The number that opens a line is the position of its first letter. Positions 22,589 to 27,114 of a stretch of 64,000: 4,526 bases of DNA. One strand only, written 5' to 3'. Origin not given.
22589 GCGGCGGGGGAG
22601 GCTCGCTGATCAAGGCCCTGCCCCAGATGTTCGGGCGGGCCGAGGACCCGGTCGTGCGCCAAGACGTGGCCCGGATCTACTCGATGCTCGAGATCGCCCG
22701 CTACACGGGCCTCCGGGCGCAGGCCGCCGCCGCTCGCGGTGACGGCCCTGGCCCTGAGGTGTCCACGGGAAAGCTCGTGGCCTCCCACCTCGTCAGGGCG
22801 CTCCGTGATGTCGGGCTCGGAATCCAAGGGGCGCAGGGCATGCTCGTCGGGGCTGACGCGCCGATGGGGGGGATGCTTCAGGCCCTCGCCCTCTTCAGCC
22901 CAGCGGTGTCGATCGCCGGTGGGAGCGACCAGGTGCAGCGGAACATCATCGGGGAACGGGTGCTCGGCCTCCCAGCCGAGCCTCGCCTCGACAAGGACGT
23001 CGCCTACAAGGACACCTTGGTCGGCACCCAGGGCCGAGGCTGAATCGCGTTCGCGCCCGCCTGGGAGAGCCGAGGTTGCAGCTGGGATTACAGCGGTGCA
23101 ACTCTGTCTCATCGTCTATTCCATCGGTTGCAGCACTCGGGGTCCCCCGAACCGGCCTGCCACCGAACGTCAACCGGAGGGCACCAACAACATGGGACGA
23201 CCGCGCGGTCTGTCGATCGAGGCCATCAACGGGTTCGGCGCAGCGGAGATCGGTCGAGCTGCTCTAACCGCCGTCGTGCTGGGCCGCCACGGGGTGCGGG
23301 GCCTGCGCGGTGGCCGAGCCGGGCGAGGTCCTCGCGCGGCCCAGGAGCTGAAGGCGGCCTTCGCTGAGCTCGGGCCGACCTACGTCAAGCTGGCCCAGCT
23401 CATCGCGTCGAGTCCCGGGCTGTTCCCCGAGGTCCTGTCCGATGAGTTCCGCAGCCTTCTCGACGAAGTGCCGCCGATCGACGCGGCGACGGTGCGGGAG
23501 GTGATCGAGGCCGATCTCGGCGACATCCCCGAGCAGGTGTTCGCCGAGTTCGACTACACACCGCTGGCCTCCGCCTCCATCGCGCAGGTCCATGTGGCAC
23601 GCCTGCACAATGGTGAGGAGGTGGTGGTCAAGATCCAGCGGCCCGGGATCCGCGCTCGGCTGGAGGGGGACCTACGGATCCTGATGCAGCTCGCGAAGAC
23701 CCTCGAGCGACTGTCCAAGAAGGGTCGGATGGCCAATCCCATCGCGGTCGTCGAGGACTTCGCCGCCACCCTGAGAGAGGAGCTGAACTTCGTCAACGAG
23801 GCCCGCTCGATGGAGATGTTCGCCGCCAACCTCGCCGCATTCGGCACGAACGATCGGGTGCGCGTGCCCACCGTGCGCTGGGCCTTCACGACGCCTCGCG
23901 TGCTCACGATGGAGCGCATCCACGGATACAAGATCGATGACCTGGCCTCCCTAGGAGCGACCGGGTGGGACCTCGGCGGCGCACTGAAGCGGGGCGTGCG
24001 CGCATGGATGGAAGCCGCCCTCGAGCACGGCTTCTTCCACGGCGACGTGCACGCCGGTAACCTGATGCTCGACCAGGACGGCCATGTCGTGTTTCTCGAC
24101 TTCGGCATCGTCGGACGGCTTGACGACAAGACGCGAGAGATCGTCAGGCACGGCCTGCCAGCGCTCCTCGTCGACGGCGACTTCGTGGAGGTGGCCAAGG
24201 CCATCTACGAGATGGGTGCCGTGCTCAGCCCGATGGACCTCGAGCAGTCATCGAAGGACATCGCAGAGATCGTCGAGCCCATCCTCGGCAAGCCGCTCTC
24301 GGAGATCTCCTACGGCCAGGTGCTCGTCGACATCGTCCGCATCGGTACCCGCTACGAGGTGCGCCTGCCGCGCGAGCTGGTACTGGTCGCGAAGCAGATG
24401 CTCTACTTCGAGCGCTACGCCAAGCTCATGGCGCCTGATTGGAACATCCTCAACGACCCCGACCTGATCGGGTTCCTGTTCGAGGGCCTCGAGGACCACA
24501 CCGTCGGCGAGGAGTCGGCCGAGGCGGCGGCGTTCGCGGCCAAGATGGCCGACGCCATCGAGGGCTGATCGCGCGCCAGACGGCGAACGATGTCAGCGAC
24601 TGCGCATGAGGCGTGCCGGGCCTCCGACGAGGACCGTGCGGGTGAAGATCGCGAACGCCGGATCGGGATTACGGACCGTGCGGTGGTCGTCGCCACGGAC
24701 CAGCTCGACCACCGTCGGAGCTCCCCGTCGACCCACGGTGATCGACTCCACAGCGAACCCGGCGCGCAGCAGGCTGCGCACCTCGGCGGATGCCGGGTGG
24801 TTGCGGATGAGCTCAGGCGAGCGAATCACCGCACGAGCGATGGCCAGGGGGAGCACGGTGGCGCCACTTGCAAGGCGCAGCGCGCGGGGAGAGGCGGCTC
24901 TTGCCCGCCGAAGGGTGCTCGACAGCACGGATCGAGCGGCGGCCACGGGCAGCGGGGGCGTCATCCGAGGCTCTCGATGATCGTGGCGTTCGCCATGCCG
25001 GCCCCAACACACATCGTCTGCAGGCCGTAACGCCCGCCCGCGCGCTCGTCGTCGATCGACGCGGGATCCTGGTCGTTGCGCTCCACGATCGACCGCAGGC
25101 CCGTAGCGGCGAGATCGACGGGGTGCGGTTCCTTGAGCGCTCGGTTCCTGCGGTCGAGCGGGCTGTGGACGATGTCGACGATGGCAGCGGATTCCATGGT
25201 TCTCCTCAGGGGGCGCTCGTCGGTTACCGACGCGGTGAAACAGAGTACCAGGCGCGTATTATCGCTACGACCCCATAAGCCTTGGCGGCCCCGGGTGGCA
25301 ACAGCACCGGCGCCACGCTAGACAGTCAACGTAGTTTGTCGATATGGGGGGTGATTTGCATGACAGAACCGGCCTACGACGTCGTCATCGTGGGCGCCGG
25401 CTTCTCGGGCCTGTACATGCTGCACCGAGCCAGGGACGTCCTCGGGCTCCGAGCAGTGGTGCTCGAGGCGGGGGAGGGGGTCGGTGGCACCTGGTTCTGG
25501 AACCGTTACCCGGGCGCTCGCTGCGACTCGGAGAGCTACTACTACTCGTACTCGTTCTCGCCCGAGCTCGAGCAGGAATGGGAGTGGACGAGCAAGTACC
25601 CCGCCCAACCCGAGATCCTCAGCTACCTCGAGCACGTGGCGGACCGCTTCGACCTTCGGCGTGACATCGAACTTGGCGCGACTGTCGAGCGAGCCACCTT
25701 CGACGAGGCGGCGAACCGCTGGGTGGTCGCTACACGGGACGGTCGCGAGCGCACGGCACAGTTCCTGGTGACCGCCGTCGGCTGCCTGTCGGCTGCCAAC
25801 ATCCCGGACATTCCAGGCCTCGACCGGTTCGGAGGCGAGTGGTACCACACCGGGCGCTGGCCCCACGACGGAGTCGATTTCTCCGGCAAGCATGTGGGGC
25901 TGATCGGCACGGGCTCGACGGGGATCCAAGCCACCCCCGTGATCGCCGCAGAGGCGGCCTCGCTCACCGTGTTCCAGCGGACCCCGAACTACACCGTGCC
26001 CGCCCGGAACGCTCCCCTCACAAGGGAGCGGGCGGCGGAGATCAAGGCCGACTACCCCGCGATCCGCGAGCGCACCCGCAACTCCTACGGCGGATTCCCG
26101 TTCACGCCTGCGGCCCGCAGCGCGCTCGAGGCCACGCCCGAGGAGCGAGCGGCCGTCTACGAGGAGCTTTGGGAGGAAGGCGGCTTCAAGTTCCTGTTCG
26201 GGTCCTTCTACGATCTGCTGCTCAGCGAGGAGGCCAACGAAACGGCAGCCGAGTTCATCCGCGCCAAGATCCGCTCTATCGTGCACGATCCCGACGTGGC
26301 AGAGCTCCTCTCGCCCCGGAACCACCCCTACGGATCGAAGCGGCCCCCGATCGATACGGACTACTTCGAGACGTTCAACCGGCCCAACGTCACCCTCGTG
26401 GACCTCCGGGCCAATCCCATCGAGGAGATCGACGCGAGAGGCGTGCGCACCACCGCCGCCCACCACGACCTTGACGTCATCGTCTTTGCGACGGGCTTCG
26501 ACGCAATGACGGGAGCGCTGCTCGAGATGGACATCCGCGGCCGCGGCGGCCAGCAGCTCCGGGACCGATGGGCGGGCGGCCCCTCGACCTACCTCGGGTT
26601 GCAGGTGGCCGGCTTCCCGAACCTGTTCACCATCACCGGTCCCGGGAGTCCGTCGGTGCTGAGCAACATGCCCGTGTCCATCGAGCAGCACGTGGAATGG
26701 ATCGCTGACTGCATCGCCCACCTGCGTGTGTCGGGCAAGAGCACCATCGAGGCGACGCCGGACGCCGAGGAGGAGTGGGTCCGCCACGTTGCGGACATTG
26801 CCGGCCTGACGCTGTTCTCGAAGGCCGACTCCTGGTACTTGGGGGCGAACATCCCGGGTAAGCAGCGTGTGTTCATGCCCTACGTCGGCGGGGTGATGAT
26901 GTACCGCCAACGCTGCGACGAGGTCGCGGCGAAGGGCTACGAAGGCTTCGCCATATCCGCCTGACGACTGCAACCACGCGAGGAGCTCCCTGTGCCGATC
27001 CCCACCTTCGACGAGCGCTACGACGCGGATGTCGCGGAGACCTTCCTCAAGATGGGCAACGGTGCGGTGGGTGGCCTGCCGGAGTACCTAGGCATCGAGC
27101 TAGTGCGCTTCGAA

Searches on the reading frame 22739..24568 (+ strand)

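Call 17: search_protein_families(library=pfam, proteins=[window:22739-24568:+], max_evalue=0.01)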
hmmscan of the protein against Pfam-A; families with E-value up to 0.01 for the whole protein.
window:22739-24568:+ (609 aa): 4 families
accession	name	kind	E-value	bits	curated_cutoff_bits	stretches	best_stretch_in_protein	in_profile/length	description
PF03109.22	ABC1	-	4.6e-71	239.2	22.9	1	240-487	2-242/244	ABC1 atypical kinase-like domain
PF01636.29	APH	-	2.5e-06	27.9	23.2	1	290-456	20-195/239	Phosphotransferase enzyme family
PF00069.31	Pkinase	-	0.0069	16.3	31.7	0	426-465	113-152/263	Protein kinase domain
PF01163.29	RIO1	-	0.0086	16.2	22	0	372-456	68-149/187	RIO domain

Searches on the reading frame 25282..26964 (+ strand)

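Call 17: search_protein_families(library=pfam, proteins=[window:25282-26964:+], max_evalue=0.01)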
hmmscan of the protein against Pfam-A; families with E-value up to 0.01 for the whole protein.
window:25282-26964:+ (560 aa): 8 families
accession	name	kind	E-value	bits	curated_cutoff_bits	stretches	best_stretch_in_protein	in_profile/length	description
PF13738.12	Pyr_redox_3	-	3e-11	43.6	30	1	35-253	1-220/305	Pyridine nucleotide-disulphide oxidoreductase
PF00743.25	FMO-like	-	4.1e-11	42.5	22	1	34-230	4-211/532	Flavin-binding monooxygenase-like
PF07992.20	Pyr_redox_2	-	2.4e-09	37.5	26.1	1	32-240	1-179/291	Pyridine nucleotide-disulphide oxidoreductase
PF13450.12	NAD_binding_8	-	2.3e-08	34.6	21.9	1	36-89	1-53/68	NAD(P)-binding Rossmann-like domain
PF01266.30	DAO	-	1.3e-05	25.4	27.9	1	33-72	1-40/353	FAD dependent oxidoreductase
PF13434.12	Lys_Orn_oxgnase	-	0.00018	21.2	21.3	0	106-250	91-237/339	L-lysine 6-monooxygenase/L-ornithine 5-monooxygenase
PF05834.18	Lycopene_cycl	-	0.00034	20.2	23.4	1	33-171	1-144/380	Lycopene cyclase protein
PF01946.23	Thi4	-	0.0044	16.7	26.2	0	32-70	18-56/235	Thi4 family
